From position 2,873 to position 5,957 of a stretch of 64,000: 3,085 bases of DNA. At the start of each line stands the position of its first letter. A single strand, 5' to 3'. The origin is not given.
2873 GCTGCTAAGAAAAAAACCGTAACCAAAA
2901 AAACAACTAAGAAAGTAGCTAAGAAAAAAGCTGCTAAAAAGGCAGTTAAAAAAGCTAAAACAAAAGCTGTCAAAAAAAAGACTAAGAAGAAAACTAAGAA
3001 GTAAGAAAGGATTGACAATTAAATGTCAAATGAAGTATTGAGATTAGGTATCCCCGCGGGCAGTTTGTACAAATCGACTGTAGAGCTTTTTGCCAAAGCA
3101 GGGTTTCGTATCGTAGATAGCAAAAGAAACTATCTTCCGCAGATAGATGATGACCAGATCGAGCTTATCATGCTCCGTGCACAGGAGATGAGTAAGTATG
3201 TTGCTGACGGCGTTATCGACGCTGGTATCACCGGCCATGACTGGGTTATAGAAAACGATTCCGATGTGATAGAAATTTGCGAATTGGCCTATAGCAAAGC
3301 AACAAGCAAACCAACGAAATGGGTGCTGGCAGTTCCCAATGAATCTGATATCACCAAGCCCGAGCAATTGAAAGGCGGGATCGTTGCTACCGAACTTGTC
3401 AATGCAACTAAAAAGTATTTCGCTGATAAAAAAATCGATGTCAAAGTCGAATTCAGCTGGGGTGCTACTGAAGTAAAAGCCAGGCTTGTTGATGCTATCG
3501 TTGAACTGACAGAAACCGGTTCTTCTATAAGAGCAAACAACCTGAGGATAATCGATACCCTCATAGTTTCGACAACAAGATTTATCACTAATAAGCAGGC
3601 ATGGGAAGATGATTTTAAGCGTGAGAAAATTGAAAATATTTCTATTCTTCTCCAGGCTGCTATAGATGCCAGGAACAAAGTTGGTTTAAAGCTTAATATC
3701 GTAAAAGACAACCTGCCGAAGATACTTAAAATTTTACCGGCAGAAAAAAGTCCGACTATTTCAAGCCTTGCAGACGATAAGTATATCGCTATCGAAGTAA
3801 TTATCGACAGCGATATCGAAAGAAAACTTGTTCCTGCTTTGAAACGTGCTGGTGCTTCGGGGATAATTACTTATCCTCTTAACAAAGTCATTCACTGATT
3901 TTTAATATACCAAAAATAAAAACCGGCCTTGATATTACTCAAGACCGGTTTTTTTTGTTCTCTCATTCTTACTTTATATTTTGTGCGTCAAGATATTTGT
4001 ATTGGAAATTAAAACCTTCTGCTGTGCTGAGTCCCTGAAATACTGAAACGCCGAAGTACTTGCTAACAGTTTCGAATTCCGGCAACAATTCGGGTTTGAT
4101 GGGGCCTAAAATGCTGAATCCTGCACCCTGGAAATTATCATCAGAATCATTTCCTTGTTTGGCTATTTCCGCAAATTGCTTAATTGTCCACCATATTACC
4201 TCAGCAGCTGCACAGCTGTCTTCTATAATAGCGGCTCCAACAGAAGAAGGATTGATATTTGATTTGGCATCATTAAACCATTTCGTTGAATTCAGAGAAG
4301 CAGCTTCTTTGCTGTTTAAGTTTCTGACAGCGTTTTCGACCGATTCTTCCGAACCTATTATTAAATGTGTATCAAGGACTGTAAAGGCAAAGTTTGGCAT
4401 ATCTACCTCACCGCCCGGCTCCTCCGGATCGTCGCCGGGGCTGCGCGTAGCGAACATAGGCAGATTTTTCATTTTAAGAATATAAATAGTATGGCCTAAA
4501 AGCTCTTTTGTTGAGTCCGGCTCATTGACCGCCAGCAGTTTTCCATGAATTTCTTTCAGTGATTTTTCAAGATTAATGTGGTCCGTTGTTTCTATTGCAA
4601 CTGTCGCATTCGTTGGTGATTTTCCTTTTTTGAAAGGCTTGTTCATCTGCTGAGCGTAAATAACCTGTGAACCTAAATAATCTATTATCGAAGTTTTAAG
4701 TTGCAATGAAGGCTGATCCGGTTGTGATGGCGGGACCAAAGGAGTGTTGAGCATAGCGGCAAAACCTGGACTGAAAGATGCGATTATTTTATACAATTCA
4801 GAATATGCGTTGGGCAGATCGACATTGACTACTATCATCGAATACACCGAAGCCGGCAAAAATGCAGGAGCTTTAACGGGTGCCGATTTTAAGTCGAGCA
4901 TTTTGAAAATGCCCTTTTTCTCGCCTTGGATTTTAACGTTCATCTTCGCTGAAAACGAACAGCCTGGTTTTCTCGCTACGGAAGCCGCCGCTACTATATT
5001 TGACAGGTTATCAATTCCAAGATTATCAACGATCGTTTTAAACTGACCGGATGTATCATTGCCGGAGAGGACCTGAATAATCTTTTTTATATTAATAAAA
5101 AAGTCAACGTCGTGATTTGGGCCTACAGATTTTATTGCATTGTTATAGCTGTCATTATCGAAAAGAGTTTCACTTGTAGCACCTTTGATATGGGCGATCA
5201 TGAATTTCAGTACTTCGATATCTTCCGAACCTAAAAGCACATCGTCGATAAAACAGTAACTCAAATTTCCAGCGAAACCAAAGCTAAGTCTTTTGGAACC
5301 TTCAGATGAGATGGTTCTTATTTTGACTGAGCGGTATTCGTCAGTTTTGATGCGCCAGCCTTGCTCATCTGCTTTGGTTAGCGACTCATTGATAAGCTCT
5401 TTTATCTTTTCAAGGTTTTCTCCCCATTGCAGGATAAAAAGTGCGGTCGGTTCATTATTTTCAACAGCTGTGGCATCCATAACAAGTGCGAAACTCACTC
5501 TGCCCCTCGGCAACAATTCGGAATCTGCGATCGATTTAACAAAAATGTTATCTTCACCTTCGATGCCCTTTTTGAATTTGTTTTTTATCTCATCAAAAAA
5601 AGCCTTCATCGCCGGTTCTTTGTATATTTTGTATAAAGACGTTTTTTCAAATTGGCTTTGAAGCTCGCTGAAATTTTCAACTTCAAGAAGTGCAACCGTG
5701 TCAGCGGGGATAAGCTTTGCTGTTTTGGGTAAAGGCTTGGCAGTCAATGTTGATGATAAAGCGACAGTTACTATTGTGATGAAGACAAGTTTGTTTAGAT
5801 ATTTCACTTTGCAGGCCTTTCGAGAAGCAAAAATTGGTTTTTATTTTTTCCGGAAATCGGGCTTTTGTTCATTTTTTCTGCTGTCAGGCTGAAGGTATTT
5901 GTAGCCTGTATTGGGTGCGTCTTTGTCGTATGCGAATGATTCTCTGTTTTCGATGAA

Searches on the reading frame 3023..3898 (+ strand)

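Call 66: search_protein_families(library=pfam, proteins=[window:3023-3898:+], max_evalue=0.00001)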
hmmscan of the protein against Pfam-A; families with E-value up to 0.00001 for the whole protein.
window:3023-3898:+ (291 aa): 2 families
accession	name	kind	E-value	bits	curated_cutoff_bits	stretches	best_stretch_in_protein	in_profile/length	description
PF01634.23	HisG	-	6.1e-42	143.7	25.5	1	52-210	1-156/158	ATP phosphoribosyltransferase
PF08029.16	HisG_C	-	2.4e-21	76.1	23.5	1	216-288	1-73/73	HisG, C-terminal domain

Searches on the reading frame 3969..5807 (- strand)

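Call 66: search_protein_families(library=pfam, proteins=[window:3969-5807:-], max_evalue=0.00001)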
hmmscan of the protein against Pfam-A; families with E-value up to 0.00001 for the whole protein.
window:3969-5807:- (612 aa): 1 family
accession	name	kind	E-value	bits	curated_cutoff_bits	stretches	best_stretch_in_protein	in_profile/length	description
PF11832.13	DUF3352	-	6.4e-11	42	26.8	1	104-267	104-269/536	Protein of unknown function (DUF3352)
